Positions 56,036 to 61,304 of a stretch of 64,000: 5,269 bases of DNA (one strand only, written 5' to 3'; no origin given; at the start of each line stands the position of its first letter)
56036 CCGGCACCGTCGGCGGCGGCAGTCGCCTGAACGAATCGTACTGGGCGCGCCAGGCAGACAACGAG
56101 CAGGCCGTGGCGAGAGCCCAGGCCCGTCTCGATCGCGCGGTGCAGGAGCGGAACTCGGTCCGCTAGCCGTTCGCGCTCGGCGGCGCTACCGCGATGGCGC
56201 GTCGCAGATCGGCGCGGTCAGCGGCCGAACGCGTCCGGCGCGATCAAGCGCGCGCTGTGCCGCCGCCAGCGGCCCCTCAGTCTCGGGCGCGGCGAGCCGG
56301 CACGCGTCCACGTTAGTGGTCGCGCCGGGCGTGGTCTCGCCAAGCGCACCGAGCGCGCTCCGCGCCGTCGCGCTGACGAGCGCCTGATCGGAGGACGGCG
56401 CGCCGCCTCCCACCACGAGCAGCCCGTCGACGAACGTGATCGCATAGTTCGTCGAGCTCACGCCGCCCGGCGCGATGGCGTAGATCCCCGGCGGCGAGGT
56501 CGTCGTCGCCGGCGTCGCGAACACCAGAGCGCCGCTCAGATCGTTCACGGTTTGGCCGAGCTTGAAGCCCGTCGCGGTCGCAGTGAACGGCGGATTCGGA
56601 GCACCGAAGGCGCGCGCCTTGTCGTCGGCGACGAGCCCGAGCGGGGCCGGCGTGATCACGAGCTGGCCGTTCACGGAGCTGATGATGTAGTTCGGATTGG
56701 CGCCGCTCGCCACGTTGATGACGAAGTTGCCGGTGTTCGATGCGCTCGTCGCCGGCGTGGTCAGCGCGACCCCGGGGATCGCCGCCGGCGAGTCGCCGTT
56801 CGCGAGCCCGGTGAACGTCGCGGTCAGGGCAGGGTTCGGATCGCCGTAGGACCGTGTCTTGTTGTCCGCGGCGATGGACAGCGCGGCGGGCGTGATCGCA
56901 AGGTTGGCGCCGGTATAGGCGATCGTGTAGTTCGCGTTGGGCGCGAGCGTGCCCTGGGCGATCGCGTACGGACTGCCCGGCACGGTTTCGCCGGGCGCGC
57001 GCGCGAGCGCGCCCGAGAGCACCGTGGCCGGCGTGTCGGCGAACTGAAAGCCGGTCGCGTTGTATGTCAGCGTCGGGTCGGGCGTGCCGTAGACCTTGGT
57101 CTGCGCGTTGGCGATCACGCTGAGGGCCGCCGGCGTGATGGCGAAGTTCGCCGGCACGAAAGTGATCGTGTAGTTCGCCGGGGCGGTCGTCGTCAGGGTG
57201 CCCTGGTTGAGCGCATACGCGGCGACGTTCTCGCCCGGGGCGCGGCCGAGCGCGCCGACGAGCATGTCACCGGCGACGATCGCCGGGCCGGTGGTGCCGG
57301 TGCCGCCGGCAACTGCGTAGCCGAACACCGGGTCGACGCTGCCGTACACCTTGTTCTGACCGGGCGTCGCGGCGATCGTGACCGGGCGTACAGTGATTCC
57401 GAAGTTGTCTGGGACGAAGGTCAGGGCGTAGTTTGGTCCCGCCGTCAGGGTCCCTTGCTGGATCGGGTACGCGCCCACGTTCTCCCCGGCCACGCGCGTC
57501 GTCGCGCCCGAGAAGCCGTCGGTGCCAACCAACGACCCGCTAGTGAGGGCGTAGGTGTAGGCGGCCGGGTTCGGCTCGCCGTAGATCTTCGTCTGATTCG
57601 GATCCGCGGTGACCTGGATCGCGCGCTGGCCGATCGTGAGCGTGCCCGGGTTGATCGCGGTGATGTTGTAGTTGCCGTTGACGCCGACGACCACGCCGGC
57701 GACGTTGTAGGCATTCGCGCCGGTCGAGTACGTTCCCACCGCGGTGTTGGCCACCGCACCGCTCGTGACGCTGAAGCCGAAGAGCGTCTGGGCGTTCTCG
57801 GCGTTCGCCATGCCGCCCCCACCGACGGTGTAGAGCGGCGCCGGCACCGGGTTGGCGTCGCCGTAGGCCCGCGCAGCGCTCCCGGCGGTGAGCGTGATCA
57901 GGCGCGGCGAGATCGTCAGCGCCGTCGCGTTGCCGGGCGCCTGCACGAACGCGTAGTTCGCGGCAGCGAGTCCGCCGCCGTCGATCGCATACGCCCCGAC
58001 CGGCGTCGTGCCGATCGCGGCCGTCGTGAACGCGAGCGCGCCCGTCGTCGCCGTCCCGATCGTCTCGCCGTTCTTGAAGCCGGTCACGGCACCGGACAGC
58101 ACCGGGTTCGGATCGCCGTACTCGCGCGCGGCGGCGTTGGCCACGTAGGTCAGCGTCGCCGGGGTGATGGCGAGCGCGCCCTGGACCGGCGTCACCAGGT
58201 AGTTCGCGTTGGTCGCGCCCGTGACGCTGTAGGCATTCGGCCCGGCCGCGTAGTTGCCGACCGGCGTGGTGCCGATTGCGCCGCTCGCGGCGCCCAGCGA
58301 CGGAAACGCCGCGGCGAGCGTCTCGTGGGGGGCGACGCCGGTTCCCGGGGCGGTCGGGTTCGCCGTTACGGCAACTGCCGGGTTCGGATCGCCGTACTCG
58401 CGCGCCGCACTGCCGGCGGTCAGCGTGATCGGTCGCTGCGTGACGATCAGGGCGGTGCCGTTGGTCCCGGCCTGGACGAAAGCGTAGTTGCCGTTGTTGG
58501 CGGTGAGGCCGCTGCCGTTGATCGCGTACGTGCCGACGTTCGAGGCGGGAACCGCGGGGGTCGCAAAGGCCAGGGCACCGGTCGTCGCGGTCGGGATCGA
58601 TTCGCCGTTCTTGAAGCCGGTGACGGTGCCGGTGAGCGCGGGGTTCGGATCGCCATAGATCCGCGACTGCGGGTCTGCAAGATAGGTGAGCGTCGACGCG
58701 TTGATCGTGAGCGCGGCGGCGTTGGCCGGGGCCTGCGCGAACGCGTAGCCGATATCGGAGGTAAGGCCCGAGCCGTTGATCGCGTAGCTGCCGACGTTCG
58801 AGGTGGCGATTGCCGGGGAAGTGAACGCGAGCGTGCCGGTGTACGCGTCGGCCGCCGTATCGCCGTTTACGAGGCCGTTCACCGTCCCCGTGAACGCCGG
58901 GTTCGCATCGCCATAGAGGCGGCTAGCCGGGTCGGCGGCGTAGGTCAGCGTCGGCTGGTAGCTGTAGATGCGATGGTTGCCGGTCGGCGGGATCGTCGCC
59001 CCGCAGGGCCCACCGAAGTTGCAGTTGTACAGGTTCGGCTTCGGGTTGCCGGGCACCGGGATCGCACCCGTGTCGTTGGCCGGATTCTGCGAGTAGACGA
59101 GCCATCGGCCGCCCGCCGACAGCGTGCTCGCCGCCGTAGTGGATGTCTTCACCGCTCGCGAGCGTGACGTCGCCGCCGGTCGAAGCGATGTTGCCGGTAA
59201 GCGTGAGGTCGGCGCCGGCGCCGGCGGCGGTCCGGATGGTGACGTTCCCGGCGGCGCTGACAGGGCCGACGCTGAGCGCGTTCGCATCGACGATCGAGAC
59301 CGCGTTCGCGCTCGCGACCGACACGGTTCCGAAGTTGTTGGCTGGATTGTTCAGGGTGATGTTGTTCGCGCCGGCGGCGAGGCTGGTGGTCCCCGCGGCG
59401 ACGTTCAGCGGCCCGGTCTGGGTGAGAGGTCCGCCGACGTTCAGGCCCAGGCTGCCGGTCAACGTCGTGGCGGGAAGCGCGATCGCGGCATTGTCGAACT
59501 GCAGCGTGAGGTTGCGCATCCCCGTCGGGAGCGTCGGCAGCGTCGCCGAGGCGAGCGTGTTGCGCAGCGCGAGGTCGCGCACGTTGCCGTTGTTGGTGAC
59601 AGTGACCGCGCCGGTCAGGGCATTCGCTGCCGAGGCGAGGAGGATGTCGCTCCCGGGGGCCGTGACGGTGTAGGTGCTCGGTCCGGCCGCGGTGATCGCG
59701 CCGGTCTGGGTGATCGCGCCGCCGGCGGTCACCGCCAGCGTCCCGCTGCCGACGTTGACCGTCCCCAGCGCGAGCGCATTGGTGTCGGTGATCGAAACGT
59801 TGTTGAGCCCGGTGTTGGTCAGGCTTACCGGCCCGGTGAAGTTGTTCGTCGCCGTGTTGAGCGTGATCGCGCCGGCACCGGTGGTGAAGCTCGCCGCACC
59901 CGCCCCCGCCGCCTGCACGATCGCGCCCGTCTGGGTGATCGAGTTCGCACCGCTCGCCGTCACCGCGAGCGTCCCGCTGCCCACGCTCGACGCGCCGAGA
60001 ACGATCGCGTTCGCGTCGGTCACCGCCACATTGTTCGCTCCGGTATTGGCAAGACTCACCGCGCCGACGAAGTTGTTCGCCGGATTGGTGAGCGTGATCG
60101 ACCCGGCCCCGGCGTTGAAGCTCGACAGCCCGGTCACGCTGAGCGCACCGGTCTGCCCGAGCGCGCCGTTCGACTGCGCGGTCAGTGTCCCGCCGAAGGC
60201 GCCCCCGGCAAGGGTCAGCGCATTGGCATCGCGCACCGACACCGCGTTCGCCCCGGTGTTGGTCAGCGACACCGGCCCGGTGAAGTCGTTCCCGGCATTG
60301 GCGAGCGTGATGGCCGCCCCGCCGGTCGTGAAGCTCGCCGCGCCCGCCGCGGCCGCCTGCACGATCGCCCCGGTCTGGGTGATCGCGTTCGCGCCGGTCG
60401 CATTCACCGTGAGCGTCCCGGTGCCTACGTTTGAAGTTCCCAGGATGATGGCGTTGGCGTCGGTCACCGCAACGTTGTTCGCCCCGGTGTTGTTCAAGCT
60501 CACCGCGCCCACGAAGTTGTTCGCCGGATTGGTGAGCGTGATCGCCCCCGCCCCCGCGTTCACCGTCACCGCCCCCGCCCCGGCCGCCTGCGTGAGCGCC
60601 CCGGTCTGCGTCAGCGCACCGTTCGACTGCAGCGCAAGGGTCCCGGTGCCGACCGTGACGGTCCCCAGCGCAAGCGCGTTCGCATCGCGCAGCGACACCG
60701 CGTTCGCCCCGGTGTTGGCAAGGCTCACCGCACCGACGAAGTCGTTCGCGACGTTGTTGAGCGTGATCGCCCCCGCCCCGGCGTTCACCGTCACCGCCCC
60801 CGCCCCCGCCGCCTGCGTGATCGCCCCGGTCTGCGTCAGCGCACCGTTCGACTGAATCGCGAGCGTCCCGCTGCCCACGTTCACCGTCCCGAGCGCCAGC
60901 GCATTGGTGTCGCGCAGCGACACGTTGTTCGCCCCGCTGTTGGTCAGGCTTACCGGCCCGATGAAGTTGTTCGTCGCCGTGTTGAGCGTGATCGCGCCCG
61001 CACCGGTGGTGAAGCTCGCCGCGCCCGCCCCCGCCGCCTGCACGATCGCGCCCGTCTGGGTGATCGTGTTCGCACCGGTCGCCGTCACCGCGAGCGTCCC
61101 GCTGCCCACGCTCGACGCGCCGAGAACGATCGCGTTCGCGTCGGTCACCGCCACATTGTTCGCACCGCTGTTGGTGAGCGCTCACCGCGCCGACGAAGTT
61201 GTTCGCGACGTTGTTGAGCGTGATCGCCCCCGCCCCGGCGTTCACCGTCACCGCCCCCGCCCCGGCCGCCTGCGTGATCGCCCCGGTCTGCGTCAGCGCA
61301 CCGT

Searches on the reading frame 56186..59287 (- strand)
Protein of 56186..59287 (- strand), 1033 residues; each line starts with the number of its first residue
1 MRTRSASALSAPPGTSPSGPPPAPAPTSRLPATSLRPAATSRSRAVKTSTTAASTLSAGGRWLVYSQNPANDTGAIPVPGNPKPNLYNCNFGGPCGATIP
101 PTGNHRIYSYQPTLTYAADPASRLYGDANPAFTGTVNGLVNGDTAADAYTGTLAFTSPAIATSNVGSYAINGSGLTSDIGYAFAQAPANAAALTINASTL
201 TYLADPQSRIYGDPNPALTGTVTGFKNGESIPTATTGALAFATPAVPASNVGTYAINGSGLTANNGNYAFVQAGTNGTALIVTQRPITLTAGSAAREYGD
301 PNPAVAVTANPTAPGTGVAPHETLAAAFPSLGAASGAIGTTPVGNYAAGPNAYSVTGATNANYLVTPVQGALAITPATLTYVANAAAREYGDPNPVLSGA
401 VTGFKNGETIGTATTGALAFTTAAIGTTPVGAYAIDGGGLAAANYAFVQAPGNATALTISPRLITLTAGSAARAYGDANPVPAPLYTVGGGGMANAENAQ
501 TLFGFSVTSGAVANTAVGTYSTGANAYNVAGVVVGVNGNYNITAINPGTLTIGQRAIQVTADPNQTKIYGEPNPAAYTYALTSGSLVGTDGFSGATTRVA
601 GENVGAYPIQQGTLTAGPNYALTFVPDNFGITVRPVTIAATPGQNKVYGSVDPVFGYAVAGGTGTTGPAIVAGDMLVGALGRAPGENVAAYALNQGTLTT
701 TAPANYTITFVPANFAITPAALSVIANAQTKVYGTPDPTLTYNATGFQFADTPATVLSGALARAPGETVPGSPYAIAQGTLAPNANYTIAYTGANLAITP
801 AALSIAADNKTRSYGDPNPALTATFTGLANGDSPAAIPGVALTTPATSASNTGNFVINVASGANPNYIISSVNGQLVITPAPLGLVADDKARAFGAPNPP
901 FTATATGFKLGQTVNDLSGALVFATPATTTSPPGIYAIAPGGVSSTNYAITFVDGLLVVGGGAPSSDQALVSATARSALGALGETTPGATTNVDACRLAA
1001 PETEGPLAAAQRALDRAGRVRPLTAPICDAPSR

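Call 46: search_protein_families(library=pfam, proteins=[window:56186-59287:-], max_evalue=0.01)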
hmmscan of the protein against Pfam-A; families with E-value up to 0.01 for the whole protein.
window:56186-59287:- (1033 aa): 1 family
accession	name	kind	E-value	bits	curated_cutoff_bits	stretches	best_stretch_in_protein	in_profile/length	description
PF18676.6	MBG_2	-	1.4e-142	465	25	10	886-957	4-71/72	MBG domain (YGX type)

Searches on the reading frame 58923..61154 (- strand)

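Call 46: search_protein_families(library=pfam, proteins=[window:58923-61154:-], max_evalue=0.01)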
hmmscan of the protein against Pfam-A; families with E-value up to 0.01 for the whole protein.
window:58923-61154:- (743 aa): 1 family
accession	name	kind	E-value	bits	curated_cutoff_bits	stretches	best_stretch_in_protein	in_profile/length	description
PF18886.6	DUF5649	-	1.7e-122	400.3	25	8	302-369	1-68/68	Repeats of unknown function (DUF5649)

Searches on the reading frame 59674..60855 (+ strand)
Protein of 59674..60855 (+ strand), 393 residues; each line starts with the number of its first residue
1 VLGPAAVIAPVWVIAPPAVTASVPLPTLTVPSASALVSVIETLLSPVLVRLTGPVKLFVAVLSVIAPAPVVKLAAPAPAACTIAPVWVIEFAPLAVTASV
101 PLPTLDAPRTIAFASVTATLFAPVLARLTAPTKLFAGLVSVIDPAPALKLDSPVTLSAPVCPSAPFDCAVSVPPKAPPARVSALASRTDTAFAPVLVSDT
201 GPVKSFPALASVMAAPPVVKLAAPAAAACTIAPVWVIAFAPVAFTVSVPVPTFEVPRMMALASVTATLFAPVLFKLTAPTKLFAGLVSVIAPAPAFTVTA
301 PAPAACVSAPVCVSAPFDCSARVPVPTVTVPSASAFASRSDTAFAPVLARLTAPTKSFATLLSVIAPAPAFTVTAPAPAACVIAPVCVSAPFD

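Call 46: search_protein_families(library=pfam, proteins=[window:59674-60855:+], max_evalue=0.01)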
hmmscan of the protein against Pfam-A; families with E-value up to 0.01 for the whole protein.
window:59674-60855:+ (393 aa): 1 family
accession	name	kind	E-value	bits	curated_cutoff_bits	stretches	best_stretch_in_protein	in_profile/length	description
PF24145.1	K1-lyase_N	-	0.0012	19.3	27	0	348-373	3-28/72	K1 capsule-specific polysaccharide lyase, N-terminal domain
